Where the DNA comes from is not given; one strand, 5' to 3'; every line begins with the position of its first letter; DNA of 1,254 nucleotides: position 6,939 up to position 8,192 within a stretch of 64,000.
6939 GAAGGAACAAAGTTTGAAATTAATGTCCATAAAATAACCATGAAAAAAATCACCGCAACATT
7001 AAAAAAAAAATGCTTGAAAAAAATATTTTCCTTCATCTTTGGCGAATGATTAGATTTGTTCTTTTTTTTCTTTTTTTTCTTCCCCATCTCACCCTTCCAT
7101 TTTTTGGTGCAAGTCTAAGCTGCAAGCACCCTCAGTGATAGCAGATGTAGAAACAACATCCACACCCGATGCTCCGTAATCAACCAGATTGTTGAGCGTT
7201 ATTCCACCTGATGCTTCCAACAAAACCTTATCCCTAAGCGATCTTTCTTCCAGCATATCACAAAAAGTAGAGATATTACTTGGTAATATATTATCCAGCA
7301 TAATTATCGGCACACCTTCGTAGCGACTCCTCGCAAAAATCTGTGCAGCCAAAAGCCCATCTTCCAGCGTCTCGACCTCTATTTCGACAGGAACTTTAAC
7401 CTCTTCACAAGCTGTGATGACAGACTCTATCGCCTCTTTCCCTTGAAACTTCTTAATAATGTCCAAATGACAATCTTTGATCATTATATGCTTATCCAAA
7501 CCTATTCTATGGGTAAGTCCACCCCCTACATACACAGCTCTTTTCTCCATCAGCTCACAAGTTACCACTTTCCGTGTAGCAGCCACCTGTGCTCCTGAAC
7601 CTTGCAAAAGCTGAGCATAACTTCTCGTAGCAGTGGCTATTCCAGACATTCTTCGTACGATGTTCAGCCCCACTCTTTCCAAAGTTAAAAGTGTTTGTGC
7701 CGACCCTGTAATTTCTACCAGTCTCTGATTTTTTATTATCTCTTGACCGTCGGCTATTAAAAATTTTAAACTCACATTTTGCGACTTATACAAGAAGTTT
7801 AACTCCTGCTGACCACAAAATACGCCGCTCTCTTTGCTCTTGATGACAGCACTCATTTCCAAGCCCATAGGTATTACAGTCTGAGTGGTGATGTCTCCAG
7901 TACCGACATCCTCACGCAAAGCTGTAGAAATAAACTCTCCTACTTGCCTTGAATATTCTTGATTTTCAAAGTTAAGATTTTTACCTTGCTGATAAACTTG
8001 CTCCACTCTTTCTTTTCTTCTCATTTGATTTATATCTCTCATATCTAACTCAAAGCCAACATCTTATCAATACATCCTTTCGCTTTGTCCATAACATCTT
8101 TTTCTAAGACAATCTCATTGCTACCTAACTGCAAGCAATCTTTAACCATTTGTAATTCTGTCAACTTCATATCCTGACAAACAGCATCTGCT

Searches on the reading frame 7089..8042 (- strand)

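Call 77: search_protein_families(library=pfam, proteins=[window:7089-8042:-], max_evalue=1e-8)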
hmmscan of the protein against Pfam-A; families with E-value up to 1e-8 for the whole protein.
window:7089-8042:- (317 aa): 2 families
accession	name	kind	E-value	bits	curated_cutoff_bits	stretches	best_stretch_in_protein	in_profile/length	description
PF01729.25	QRPTase_C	-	1.1e-36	126.5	23.1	1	135-312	1-167/169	Quinolinate phosphoribosyl transferase, C-terminal domain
PF02749.22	QRPTase_N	-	1.2e-17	64.3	27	1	50-133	1-82/82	Quinolinate phosphoribosyl transferase, N-terminal domain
